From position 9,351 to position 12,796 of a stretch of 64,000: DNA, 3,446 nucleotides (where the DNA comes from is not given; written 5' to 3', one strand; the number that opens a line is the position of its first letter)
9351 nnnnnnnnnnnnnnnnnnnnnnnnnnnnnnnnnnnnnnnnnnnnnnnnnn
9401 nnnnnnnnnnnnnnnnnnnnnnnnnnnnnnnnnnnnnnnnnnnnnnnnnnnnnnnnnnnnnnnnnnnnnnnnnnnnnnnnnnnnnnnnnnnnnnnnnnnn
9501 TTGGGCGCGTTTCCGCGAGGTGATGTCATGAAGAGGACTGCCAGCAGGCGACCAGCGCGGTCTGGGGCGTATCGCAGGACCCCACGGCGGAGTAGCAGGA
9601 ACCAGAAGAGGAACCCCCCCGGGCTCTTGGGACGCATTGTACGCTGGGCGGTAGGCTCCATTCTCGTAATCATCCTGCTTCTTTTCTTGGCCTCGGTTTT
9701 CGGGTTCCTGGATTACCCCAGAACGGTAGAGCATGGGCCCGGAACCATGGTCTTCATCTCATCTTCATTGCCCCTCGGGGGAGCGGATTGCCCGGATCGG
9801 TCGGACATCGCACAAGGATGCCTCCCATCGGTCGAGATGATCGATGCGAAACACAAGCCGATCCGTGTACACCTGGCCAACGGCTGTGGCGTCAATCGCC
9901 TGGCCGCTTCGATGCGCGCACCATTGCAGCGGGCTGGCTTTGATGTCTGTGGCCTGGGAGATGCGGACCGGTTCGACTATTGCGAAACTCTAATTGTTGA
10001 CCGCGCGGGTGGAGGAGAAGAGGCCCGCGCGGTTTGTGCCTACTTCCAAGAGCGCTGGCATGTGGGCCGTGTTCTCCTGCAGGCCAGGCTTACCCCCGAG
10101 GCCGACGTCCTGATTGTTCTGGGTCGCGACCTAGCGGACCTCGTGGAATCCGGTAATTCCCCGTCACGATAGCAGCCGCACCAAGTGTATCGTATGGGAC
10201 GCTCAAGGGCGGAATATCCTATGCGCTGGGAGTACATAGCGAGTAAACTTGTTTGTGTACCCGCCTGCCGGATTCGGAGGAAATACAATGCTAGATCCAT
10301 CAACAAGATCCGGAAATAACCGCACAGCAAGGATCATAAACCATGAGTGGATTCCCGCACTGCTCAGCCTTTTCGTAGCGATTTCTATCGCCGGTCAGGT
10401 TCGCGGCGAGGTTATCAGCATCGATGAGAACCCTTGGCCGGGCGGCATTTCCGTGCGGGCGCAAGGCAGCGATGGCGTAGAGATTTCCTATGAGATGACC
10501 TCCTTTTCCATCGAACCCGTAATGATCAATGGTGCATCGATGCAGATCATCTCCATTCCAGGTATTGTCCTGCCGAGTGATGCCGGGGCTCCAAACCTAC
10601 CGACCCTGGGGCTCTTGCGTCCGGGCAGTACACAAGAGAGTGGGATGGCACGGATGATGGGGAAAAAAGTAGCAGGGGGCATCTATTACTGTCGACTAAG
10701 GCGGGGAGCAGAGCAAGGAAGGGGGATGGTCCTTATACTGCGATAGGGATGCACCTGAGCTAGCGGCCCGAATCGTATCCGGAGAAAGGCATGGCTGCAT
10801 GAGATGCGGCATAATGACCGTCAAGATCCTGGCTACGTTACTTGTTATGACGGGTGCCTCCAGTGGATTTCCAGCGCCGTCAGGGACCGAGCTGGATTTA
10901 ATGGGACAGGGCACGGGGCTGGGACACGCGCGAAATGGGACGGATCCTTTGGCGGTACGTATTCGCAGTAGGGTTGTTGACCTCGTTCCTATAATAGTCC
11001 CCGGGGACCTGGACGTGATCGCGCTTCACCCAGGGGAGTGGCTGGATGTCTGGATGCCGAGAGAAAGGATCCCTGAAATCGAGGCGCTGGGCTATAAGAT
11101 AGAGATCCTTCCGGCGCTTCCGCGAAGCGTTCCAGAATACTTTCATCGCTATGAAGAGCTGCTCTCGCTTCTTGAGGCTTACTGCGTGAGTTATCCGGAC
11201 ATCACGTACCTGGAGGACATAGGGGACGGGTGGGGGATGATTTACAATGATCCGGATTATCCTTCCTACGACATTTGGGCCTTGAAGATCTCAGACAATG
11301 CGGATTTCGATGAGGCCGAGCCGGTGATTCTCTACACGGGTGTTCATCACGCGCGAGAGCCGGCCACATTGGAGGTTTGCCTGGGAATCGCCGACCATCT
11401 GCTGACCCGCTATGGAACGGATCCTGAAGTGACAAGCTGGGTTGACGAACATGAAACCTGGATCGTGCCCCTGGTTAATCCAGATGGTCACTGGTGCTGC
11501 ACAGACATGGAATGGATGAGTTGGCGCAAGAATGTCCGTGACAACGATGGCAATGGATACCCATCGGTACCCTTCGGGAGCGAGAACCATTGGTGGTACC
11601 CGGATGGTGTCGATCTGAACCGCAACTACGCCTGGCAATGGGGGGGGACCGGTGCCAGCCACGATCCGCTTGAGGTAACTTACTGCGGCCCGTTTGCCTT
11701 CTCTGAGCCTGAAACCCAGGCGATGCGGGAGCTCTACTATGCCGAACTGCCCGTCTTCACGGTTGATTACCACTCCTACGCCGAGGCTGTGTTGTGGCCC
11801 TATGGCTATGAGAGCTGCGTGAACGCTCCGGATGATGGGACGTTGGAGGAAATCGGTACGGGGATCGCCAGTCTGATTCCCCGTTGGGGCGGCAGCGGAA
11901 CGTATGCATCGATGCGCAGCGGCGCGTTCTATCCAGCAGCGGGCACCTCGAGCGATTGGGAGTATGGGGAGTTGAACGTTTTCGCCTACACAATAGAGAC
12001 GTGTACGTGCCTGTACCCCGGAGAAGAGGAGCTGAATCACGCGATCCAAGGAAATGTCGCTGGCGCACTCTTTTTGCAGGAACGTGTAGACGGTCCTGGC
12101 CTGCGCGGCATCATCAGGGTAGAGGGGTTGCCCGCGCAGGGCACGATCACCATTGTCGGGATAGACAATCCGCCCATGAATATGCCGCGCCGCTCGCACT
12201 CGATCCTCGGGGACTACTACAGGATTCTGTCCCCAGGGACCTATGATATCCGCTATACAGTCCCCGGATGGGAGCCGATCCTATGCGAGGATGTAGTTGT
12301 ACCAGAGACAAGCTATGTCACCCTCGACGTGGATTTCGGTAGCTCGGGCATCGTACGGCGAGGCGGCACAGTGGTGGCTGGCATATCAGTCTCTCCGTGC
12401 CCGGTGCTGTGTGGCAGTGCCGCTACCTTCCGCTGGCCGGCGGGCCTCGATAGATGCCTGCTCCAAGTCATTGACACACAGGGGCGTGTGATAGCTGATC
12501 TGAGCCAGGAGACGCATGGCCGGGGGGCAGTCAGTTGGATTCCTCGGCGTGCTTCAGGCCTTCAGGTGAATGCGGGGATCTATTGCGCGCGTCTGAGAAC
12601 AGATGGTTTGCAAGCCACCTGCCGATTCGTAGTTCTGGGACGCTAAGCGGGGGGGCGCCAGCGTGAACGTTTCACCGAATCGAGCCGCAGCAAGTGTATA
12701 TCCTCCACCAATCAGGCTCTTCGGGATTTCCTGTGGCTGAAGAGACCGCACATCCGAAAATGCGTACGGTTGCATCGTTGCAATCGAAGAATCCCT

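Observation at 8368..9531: GlmU-like nucleotidyltransferase domain fused to a HIT/GalT-like domain with a degenerate HxHxQ motif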

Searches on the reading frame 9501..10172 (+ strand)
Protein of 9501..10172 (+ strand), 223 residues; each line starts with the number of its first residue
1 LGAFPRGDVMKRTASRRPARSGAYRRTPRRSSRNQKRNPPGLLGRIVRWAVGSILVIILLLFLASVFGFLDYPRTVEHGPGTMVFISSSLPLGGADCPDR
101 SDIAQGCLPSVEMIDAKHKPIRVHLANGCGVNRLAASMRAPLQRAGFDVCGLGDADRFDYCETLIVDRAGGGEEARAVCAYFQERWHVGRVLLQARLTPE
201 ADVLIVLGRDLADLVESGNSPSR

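Call 3: search_protein_families(library=pfam, proteins=[window:9501-10172:+], max_evalue=1)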
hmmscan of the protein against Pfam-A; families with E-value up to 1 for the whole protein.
window:9501-10172:+ (223 aa): 1 family
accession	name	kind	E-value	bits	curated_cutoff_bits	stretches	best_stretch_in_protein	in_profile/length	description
PF13399.11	LytR_C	-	1.5e-07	32.6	22.2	1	121-210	2-85/86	LytR cell envelope-related transcriptional attenuator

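Call 4: search_protein_families(library=ncbifam, proteins=[window:9501-10172:+], max_evalue=1)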
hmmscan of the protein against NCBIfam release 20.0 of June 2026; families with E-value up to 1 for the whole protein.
window:9501-10172:+ (223 aa): 0 families

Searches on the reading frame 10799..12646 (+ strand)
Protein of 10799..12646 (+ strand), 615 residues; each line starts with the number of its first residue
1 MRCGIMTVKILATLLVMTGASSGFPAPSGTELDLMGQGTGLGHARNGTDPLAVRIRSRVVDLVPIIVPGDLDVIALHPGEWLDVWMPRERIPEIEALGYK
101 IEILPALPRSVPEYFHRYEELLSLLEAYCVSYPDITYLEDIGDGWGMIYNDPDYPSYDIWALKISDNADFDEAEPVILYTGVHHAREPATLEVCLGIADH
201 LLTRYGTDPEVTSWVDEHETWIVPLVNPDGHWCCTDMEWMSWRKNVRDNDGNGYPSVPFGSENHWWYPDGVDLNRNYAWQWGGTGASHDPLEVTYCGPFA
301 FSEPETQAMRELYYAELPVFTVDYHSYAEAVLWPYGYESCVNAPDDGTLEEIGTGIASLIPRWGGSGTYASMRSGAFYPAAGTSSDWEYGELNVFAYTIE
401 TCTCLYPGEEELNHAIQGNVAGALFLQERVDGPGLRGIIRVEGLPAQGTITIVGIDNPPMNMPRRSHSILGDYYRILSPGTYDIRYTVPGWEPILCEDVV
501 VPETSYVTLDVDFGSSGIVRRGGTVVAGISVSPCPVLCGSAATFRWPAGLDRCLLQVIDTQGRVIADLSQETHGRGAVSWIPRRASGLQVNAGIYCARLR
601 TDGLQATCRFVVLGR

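Call 3: search_protein_families(library=pfam, proteins=[window:10799-12646:+], max_evalue=1)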
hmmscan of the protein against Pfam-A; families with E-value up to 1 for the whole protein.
window:10799-12646:+ (615 aa): 1 family
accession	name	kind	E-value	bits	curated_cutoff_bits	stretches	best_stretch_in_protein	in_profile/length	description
PF00246.29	Peptidase_M14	-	2.1e-56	192.1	21.6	1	157-419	28-283/286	Zinc carboxypeptidase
